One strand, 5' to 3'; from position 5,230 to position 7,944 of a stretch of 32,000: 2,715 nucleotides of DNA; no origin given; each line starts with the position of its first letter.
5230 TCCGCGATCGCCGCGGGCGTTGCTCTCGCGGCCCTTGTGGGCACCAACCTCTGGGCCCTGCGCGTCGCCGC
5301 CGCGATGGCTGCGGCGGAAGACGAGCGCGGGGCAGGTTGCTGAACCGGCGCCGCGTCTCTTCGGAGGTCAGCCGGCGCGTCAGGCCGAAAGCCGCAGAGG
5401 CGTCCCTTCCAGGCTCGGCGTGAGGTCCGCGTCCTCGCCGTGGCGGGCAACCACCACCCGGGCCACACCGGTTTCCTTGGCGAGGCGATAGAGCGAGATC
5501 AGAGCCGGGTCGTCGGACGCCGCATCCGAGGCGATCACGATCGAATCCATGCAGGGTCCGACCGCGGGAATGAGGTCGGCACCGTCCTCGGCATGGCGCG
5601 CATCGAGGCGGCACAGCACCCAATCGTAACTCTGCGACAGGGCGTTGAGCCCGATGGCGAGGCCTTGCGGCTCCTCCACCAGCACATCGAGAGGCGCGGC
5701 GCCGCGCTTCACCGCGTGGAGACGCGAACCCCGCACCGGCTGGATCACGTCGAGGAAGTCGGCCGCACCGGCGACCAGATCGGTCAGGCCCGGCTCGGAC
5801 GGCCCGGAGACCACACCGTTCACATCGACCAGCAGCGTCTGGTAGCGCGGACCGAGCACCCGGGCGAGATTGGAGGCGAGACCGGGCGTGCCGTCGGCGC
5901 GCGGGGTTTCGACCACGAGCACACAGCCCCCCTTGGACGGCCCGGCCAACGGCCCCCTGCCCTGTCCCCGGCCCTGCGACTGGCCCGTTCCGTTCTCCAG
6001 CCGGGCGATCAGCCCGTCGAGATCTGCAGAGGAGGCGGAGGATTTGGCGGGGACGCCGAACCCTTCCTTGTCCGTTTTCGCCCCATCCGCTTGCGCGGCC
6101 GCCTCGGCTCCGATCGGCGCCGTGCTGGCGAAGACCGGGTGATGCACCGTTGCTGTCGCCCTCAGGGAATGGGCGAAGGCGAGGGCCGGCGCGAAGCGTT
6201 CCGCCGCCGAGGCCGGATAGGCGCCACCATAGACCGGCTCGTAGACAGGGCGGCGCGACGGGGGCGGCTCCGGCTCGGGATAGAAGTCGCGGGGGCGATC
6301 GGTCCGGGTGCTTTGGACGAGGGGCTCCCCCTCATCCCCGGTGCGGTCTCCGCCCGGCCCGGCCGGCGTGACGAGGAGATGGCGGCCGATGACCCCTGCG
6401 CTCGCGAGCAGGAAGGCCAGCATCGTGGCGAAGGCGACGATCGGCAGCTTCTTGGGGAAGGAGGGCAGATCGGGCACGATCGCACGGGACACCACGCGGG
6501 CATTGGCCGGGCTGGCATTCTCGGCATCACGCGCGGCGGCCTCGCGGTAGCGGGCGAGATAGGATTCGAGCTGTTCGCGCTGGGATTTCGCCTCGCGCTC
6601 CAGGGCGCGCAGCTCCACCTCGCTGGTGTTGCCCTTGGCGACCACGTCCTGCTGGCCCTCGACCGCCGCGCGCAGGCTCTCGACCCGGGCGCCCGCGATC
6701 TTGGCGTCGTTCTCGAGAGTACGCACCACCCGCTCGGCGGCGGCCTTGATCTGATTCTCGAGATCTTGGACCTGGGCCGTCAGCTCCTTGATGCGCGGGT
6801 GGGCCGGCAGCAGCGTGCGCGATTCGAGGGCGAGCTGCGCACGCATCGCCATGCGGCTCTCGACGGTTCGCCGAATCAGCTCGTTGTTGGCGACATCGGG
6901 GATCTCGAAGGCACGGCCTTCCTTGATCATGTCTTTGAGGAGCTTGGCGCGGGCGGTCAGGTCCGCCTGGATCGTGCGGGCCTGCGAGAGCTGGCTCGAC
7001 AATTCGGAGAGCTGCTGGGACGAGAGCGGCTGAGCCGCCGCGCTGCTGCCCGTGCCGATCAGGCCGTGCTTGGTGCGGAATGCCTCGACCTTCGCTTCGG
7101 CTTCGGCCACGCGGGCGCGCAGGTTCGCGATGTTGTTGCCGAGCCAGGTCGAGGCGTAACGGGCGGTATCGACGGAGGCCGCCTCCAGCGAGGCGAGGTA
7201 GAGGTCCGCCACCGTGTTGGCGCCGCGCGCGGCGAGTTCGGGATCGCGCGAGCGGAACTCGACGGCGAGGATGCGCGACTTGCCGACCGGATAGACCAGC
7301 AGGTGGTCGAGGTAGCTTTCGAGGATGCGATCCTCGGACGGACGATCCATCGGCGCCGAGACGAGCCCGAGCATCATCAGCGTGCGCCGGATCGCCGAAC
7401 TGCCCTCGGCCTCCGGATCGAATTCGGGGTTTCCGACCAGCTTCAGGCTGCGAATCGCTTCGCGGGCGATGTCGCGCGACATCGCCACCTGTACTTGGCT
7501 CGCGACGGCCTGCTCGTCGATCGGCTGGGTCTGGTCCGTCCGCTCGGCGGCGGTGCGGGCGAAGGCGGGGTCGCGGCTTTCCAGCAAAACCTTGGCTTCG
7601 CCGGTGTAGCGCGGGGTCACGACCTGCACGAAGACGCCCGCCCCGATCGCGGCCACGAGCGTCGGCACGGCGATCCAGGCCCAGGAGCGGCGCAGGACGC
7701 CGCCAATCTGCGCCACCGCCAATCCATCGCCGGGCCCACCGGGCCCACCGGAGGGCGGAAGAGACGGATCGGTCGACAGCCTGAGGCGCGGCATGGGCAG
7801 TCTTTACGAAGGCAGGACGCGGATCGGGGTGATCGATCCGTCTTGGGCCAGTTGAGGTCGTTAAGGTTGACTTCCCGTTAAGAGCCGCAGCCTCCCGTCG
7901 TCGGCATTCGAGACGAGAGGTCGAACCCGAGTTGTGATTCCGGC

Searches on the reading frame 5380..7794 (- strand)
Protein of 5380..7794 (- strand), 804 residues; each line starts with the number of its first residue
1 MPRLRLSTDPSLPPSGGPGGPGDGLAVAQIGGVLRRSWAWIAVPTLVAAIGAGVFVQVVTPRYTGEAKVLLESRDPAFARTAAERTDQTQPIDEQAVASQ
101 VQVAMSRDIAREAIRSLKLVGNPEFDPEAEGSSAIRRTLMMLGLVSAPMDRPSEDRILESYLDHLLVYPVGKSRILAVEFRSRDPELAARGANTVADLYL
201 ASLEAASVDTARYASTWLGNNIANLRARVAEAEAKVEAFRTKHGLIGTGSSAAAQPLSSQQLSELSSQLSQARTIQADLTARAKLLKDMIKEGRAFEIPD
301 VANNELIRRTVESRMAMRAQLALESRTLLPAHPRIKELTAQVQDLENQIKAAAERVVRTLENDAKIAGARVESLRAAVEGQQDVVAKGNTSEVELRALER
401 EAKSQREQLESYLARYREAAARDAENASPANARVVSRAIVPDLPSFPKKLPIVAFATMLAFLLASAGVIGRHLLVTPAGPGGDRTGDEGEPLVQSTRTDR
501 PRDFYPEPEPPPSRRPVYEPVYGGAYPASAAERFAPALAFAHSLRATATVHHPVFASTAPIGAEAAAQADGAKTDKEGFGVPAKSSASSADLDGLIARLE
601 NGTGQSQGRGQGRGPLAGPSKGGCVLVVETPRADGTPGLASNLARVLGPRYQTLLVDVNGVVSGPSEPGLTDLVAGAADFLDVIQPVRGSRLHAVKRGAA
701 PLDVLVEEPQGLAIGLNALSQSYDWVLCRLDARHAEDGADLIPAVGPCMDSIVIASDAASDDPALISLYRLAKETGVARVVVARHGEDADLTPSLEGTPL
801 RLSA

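Call 71: search_protein_families(library=ncbifam, proteins=[window:5380-7794:-], max_evalue=0.00001)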
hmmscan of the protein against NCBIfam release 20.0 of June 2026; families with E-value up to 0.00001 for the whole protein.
window:5380-7794:- (804 aa): 3 families
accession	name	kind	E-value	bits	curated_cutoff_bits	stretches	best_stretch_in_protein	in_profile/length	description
TIGR01005.1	eps_transp_fam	subfamily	7.6e-70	236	411.7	1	33-469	13-450/754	exopolysaccharide transport protein family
TIGR03017.1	EpsF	equivalog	1.8e-31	109.4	422.75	1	39-464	14-411/444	chain length determinant protein EpsF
TIGR03007.1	pepcterm_ChnLen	equivalog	1.8e-18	66.1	278.85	1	156-467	104-431/498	XrtA system polysaccharide chain length determinant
